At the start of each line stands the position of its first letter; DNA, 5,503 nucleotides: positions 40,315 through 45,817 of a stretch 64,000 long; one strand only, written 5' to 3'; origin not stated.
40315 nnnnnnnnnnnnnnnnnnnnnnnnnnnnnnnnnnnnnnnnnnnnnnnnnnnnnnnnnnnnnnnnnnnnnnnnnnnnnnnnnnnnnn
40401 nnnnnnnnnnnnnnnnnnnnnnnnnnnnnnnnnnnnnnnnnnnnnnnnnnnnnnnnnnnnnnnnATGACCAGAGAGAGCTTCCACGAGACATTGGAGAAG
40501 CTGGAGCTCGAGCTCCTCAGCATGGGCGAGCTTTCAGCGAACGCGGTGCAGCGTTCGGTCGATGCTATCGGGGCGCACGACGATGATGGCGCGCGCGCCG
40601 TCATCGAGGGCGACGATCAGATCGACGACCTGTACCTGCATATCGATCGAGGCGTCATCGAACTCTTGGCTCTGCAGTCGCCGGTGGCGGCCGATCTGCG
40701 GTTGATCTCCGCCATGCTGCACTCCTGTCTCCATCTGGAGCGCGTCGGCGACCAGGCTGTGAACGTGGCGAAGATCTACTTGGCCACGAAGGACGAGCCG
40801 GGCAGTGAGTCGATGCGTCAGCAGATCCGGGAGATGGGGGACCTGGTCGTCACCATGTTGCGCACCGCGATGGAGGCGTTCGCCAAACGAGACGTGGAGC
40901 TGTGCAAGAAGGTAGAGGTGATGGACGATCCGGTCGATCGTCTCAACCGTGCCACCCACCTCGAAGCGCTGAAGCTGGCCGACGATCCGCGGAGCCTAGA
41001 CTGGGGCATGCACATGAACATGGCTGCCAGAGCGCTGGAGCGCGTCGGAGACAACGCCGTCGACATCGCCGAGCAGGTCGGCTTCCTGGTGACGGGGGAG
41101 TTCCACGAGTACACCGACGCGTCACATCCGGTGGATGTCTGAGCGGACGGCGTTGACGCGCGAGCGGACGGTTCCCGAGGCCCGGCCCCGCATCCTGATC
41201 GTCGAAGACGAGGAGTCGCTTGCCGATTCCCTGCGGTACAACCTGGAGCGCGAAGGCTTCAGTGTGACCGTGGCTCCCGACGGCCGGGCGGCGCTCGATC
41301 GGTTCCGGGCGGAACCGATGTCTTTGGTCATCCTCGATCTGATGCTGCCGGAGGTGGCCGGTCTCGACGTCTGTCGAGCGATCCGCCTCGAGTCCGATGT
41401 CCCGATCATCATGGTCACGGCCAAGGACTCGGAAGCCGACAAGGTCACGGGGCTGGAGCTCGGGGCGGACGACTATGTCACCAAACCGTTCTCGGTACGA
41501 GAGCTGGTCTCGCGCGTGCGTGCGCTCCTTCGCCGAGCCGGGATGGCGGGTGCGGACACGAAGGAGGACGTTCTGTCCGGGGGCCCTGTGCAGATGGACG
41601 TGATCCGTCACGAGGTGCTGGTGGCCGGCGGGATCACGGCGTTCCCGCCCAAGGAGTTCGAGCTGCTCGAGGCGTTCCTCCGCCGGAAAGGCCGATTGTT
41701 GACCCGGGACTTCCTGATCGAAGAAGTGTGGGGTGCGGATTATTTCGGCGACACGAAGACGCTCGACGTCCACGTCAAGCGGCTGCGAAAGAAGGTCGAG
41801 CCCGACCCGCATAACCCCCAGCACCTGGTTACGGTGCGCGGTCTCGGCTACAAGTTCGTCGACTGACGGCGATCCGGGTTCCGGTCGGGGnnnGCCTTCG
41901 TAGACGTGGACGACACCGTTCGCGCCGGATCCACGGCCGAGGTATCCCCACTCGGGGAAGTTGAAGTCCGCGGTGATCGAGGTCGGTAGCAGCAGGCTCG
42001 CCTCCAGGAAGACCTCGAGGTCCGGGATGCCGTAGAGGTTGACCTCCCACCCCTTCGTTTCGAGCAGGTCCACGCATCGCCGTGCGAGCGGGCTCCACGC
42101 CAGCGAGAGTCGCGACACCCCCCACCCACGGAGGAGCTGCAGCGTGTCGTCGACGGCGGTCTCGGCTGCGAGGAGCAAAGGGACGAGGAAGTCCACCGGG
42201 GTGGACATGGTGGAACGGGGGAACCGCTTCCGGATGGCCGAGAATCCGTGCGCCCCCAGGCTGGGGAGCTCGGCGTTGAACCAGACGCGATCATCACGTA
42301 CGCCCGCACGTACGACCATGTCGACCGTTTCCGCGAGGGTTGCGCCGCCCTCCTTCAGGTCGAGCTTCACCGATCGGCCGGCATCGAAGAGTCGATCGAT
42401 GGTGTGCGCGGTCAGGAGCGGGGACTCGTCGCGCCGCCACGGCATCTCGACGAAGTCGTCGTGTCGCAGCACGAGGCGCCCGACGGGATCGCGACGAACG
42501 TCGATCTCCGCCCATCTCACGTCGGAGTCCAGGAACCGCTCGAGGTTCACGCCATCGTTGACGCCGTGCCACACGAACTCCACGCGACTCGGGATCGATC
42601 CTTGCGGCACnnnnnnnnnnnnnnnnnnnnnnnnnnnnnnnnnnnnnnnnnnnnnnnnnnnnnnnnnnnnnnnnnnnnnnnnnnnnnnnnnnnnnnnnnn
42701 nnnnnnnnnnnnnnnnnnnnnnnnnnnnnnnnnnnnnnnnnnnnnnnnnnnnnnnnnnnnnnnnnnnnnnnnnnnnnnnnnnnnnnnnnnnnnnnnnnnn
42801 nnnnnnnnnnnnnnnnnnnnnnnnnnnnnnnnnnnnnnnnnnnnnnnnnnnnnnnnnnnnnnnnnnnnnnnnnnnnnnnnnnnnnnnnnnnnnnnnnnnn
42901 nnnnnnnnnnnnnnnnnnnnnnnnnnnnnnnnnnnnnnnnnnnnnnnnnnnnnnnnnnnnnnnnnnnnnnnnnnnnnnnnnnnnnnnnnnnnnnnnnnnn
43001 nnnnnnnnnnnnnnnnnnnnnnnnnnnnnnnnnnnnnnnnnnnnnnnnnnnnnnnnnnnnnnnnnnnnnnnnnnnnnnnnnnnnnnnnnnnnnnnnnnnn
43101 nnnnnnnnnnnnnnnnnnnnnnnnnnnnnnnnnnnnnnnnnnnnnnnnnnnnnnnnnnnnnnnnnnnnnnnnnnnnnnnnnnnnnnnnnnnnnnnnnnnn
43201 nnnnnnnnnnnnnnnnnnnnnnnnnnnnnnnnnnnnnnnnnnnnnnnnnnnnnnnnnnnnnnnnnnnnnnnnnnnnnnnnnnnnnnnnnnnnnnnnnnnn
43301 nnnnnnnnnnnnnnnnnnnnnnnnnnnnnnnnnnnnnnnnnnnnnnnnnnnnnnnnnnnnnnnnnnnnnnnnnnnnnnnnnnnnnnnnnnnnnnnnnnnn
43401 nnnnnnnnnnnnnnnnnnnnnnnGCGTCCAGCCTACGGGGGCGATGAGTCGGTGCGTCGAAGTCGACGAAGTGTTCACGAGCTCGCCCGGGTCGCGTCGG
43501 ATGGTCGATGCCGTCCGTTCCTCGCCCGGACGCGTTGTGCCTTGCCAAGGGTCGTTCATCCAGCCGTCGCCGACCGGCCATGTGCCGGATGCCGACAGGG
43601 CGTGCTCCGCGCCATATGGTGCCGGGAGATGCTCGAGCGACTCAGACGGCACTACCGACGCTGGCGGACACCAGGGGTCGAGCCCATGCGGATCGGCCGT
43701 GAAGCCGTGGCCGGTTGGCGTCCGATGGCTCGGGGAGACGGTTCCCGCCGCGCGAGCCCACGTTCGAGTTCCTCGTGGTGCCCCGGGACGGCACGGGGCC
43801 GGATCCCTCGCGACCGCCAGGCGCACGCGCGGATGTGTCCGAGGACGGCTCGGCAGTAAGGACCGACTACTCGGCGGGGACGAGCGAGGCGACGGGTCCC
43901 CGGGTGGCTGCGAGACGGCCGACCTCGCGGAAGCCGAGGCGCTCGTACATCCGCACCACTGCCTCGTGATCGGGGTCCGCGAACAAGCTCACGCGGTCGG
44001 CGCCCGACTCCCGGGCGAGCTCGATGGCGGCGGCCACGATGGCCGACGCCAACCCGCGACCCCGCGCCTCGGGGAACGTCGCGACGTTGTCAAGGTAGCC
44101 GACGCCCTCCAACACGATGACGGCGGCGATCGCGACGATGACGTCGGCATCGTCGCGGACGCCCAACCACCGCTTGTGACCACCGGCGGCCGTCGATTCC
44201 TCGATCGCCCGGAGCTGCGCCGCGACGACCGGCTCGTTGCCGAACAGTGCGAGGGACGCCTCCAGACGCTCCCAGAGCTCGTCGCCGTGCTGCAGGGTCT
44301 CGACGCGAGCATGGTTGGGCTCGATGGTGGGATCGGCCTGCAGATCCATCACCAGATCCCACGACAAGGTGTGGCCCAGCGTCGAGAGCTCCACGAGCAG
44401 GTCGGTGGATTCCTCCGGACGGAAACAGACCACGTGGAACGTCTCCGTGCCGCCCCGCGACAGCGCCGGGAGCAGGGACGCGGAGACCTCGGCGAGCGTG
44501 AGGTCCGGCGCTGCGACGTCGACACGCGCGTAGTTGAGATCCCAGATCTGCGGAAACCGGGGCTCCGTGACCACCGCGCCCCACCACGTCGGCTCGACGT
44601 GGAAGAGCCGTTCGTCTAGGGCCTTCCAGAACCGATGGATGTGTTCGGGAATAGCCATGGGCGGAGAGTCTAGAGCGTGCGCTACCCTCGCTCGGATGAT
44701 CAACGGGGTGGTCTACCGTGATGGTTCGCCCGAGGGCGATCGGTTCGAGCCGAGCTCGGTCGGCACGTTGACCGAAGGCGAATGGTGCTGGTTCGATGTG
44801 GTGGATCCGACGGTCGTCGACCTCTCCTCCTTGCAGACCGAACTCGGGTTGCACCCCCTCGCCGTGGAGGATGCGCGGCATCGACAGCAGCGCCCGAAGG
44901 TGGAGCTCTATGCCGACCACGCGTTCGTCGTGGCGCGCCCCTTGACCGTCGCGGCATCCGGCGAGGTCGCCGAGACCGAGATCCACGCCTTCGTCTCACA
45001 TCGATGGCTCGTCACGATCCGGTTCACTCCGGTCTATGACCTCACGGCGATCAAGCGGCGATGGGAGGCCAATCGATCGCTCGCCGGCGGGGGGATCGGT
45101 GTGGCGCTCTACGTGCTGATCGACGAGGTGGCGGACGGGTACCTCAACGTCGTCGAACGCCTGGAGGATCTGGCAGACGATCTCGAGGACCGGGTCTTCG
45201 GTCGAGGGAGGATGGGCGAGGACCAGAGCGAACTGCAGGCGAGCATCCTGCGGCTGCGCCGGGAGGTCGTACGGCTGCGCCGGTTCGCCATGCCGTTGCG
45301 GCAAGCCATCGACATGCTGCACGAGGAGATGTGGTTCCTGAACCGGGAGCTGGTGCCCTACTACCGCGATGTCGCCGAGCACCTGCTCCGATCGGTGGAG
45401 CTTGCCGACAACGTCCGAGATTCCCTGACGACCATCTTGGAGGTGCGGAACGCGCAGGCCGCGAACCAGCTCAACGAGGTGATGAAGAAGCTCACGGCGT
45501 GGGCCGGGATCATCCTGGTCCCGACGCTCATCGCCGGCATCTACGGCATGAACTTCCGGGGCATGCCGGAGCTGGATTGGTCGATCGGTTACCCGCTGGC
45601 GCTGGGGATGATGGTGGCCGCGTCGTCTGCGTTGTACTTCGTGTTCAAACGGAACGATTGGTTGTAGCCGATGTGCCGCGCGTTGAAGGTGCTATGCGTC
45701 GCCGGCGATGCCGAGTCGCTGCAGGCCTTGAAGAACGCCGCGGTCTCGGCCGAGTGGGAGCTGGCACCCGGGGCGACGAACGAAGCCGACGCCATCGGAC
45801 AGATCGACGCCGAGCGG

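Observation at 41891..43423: HAD phosphatase fused to a FAM151/Menorin-like phosphodiesterase beside the Pho operon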

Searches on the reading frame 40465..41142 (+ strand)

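Call 12: search_protein_families(library=pfam, proteins=[window:40465-41142:+], max_evalue=0.001)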
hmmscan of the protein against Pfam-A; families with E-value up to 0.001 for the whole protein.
window:40465-41142:+ (225 aa): 1 family
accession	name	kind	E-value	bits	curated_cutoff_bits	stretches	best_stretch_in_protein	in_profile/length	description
PF01895.24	PhoU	-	2.4e-41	140.4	23.5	2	18-104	2-88/89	PhoU domain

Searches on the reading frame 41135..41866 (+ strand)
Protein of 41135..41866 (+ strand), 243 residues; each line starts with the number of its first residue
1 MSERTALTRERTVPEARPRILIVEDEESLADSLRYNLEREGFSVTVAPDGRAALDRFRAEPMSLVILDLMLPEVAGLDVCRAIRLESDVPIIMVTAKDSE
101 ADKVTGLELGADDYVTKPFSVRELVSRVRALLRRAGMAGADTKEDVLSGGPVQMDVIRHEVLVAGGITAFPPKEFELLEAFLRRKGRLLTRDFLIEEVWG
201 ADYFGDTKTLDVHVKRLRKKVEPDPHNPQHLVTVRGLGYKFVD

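Call 12: search_protein_families(library=pfam, proteins=[window:41135-41866:+], max_evalue=0.001)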
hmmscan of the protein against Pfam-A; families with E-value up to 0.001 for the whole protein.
window:41135-41866:+ (243 aa): 3 families
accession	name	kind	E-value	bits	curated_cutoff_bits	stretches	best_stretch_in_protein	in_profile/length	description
PF00072.30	Response_reg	-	3.8e-30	104.8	30.2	1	20-129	1-111/111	Response regulator receiver domain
PF00486.34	Trans_reg_C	-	2.2e-28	98.6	26.2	1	170-241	6-77/77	Transcriptional regulatory protein, C terminal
PF23198.2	PDE8A_N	-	0.00019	21.8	29.6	1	20-98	13-95/147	PDE8A-like, N-terminal domain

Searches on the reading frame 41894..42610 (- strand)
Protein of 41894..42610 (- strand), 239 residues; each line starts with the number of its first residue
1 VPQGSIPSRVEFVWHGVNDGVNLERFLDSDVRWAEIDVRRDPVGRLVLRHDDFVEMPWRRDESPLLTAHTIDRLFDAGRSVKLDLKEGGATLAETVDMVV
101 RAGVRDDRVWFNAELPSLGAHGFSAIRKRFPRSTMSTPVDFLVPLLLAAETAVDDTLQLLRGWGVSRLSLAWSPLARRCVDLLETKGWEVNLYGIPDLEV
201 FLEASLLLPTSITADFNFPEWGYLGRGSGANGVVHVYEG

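Call 19: search_solved_structures(query=A2, max_evalue=10, show_alignments=4)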
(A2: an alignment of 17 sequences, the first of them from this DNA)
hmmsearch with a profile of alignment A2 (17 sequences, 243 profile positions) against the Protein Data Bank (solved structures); distinct sequences matched with E-value up to 10: 3.
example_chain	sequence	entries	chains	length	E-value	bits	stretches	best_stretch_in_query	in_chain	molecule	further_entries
9qgy_D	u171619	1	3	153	0.5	13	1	13-100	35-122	Uncharacterized lipoprotein YbjP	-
9tg4_P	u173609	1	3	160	0.53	12.9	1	13-101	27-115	Uncharacterized lipoprotein YbjP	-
9v52_P1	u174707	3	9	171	0.65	12.6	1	13-100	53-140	Uncharacterized lipoprotein YbjP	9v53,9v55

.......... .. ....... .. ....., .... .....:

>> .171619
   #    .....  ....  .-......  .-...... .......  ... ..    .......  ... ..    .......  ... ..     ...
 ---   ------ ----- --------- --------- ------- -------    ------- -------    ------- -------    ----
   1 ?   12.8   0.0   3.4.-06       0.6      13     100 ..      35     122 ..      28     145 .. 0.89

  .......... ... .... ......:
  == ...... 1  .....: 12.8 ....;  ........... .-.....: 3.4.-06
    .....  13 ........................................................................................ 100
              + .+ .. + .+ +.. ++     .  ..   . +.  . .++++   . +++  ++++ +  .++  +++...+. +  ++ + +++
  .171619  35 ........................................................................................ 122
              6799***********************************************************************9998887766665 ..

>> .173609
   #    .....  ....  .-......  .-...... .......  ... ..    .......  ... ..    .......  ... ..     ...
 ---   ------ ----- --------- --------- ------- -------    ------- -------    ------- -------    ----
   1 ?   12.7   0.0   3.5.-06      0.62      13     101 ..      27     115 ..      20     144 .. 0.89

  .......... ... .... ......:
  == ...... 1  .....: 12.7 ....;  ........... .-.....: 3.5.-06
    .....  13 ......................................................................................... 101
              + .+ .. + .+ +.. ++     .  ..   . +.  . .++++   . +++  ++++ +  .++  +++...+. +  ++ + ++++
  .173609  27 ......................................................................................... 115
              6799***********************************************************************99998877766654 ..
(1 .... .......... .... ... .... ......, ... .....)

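Call 37: search_protein_representatives(alignment_id=A2)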
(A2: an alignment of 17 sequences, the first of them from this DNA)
Query: 17 sequences, 243 profile positions. Proteins with E-value up to 0.001 (for the whole library): 389; up to 1e-10: 307; up to 1e-30: 137. The best 150 are listed.
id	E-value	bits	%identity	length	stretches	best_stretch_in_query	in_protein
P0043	5.3e-115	399.4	-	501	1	1-230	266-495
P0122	1.3e-105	368.6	-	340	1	1-240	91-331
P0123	4.7e-98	343.9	-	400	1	1-234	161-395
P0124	4.6e-94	330.8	-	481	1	1-235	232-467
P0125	1.1e-89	316.5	-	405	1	4-232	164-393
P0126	1.3e-85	303.2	-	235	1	17-239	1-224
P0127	7.4e-85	300.7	-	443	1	2-240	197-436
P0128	4.1e-81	288.4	-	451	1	2-238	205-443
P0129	4.3e-78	278.5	-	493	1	2-239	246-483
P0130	5.1e-78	278.3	-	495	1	1-238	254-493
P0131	7.9e-77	274.4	-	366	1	1-239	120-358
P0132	4.6e-76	271.9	-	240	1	8-232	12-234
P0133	3.5e-75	269.0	-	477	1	2-240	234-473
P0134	7.7e-75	267.9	-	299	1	2-239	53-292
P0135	1.6e-74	266.8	-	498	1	2-235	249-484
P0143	5.7e-71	255.2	-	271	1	4-240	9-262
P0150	1.4e-66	240.8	-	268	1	5-238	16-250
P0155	1.7e-64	234.0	-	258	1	5-240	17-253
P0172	4.6e-57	209.7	-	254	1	6-237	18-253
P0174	3.9e-56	206.6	-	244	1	6-240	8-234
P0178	3.1e-53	197.1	-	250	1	5-234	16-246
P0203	5.5e-46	173.4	-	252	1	4-233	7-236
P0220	4.8e-42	160.5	-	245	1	10-216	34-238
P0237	4.8e-37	144.1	-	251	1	10-216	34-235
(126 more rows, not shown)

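Call 60: search_protein_families(library=pfam, alignment_id=A3, max_evalue=1)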
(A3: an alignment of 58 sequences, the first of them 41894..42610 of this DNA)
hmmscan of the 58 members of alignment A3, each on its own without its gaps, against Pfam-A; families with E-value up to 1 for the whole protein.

A. member 1, window:41894-42610:- (239 aa): 0 families

B. families by the number of members that match (of 58 scanned): 29 families (the first 25 are shown)
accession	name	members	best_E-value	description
PF03767.20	Acid_phosphat_B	22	6.7e-09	HAD superfamily, subfamily IIIB (Acid phosphatase)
PF00702.32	Hydrolase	22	4e-07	haloacid dehalogenase-like hydrolase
PF13419.12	HAD_2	18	8.4e-06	Haloacid dehalogenase-like hydrolase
PF10223.15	Menorin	14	9.9e-07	Menorin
PF12710.13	HAD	9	7.2e-05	haloacid dehalogenase-like hydrolase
PF11019.14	DUF2608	8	0.0018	Protein of unknown function (DUF2608)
PF25109.1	HAD_PNKP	6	0.00083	Polynucleotide kinase PNKP phosphatase domain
PF13344.12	Hydrolase_6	4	0.00048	Haloacid dehalogenase-like hydrolase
PF03009.23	GDPD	3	0.0015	Glycerophosphoryl diester phosphodiesterase family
PF05116.19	S6PP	2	0.14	Sucrose-6F-phosphate phosphohydrolase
PF23727.1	Beta-prop_FAM234A_B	1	0.003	FAM234A/B beta-propeller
PF24882.1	WHD_ORC2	1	0.0053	ORC2 WHD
PF13288.12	DXPR_C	1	0.059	DXP reductoisomerase C-terminal domain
PF14491.11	DUF4435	1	0.061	Protein of unknown function (DUF4435)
PF00388.25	PI-PLC-X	1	0.062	Phosphatidylinositol-specific phospholipase C, X domain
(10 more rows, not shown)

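Call 62: search_protein_families(library=pfam, proteins=[P0132, P0143, P0150, P0155, P0172, P0174, P0178, P0203, P0237, P0220], max_evalue=1)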
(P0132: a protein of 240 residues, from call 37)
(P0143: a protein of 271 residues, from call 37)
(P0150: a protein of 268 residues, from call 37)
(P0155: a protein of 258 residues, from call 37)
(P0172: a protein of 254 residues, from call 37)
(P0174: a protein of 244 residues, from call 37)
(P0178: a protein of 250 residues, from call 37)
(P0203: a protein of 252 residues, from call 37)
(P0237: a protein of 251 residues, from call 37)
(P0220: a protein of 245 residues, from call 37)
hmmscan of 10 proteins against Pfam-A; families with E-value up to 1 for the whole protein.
P0132 (240 aa): 3 families
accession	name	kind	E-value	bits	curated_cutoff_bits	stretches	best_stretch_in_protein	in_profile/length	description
PF10223.15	Menorin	-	1.7e-05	24.9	25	1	18-113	8-109/242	Menorin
PF00388.25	PI-PLC-X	-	0.062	13.4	23.1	1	22-76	27-76/144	Phosphatidylinositol-specific phospholipase C, X domain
PF24399.1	DUF7543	-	0.11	12.9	27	1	18-60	3-44/71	Family of unknown function (DUF7543)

P0143 (271 aa): 0 families

P0150 (268 aa): 1 family
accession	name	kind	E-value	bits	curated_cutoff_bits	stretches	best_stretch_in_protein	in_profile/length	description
PF03009.23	GDPD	-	0.0053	17.3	23.6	1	190-228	203-241/244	Glycerophosphoryl diester phosphodiesterase family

P0155 (258 aa): 1 family
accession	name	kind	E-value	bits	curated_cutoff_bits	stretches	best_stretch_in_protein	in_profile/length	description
PF10223.15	Menorin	-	0.0049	16.8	25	1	26-127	8-111/242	Menorin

P0172 (254 aa): 1 family
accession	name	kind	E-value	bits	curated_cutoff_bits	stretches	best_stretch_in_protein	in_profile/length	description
PF08536.17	Whirly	-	0.098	12.9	23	1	33-74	49-88/136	Whirly transcription factor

P0174 (244 aa): 1 family
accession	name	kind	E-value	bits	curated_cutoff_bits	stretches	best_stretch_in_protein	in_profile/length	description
PF10223.15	Menorin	-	0.0036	17.2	25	1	16-112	8-110/242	Menorin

P0178 (250 aa): 0 families

P0203 (252 aa): 0 families

P0237 (251 aa): 1 family
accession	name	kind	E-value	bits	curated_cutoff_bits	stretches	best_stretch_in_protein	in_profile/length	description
PF03009.23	GDPD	-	0.085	13.4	23.6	0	177-224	181-230/244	Glycerophosphoryl diester phosphodiesterase family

P0220 (245 aa): 2 families
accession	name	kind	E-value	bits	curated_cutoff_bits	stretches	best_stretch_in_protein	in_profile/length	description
PF10223.15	Menorin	-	4.4e-06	26.8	25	1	38-135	7-111/242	Menorin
PF03009.23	GDPD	-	0.0015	19.1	23.6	1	185-237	186-240/244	Glycerophosphoryl diester phosphodiesterase family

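Call 68: find_encoding_contigs(protein=P0220, flank=5000, max_places=4)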
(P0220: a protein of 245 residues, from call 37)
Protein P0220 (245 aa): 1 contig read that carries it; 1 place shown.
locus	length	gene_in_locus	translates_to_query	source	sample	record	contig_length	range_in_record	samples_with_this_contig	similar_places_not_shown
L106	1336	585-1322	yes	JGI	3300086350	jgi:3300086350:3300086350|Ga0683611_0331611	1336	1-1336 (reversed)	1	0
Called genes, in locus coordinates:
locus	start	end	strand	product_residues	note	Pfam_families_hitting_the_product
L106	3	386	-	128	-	?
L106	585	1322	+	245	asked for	PF10223:Menorin_N (weak)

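Call 69: find_encoding_contigs(protein=P0132, flank=5000, max_places=4)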
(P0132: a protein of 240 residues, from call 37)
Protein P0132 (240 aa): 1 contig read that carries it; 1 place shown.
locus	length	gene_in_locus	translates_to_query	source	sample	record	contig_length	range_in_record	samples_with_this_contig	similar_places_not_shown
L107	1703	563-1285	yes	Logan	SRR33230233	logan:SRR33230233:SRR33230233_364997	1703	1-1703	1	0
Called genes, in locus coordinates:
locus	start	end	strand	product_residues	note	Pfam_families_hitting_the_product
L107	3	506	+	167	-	?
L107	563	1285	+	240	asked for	PF10223:Menorin_N (faint)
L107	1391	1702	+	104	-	?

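Call 70: find_encoding_contigs(protein=P0150, flank=5000, max_places=4)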
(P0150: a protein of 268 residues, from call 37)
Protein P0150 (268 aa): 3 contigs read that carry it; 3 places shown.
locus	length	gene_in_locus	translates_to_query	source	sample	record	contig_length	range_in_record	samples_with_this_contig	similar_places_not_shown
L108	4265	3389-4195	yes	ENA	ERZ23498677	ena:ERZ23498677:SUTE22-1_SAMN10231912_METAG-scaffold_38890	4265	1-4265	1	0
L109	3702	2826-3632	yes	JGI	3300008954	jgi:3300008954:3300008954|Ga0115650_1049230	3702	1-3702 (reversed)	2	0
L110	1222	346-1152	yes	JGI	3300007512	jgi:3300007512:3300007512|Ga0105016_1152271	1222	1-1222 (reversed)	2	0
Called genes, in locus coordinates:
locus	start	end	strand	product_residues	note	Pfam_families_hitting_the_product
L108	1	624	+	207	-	?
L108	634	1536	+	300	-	PF16811:TAtT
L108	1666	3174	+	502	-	PF01082:Cu2_monooxygen (weak), PF03712:Cu2_monoox_C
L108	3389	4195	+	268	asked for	-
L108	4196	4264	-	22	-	?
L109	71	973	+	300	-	PF16811:TAtT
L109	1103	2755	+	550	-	PF01082:Cu2_monooxygen (weak), PF03712:Cu2_monoox_C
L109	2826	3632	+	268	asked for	-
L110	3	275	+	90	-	?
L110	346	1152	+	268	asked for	-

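Call 80: find_homologous_proteins(query=P0220, max_evalue=0.001)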
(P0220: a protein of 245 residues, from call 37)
Query P0220 (245 aa): 40 proteins with E <= 0.001 among 3411 candidates.
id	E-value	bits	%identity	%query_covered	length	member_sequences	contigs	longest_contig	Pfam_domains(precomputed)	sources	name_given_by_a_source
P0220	2.4e-158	543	100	100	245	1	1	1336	PF10223.16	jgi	jgi:glycerophosphoryl diester phosphodiesterase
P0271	1.1e-116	407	80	96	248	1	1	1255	PF10223.16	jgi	jgi:glycerophosphoryl diester phosphodiesterase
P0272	8.4e-111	387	83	87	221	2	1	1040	PF10223.16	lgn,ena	-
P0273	3.9e-98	346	70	92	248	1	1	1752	PF10223.16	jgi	jgi:hypothetical protein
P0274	9.7e-98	345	74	87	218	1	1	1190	PF10223.16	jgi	jgi:Uncharacterized conserved protein (DUF2181)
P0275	9.8e-98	345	71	89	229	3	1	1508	-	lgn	-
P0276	3.1e-94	333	67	92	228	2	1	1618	-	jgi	jgi:glycerophosphoryl diester phosphodiesterase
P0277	1.1e-91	325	69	91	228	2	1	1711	-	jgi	jgi:hypothetical protein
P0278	2.2e-71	258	54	94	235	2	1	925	-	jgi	jgi:hypothetical protein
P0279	3.4e-69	251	56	88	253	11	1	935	-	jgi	jgi:hypothetical protein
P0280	3.4e-69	251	56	90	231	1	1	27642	-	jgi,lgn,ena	-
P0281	2.6e-66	242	54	89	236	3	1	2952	-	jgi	jgi:hypothetical protein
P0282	6.3e-66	240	54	89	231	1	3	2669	-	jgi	jgi:hypothetical protein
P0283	2.5e-65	238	53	89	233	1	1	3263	-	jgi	-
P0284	2.3e-64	235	55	88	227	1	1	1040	-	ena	-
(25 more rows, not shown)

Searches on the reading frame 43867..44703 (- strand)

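Call 13: search_protein_families(library=pfam, proteins=[window:43867-44703:-], max_evalue=0.001)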
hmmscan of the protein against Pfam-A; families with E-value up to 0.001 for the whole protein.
window:43867-44703:- (278 aa): 6 families
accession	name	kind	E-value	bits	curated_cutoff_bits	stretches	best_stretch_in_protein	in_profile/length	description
PF00583.31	Acetyltransf_1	-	1.7e-15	57.7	20.7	1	168-258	25-116/116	Acetyltransferase (GNAT) family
PF08445.16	FR47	-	4.4e-10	39.9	22.1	1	180-261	2-80/86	FR47-like protein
PF13508.13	Acetyltransf_7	-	7.1e-10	39.6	27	1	182-260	8-84/84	Acetyltransferase (GNAT) domain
PF13302.13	Acetyltransf_3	-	4.9e-07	31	25.4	1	210-259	88-138/138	Acetyltransferase (GNAT) domain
PF13673.13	Acetyltransf_10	-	1.1e-06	29.1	23.6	1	191-264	41-113/128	Acetyltransferase (GNAT) domain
PF13527.13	Acetyltransf_9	-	3.4e-06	27.5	25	1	201-259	72-125/127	Acetyltransferase (GNAT) domain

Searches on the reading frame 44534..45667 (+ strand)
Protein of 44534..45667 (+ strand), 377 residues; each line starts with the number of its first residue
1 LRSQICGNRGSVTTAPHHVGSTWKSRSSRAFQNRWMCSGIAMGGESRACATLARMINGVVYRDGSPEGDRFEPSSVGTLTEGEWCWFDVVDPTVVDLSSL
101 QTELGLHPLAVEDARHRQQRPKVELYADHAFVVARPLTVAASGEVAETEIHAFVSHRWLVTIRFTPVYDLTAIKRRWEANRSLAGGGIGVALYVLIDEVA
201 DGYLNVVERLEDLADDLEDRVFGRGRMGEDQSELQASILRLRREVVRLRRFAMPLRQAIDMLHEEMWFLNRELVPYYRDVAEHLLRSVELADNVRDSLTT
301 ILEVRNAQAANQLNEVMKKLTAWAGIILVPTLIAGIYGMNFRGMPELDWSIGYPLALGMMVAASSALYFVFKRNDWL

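Call 12: search_protein_families(library=pfam, proteins=[window:44534-45667:+], max_evalue=0.001)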
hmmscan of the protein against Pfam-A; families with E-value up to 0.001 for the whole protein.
window:44534-45667:+ (377 aa): 1 family
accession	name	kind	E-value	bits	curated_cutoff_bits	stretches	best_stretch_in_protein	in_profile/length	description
PF01544.23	CorA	-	7.4e-65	219.6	27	1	82-373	2-292/292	CorA-like Mg2+ transporter protein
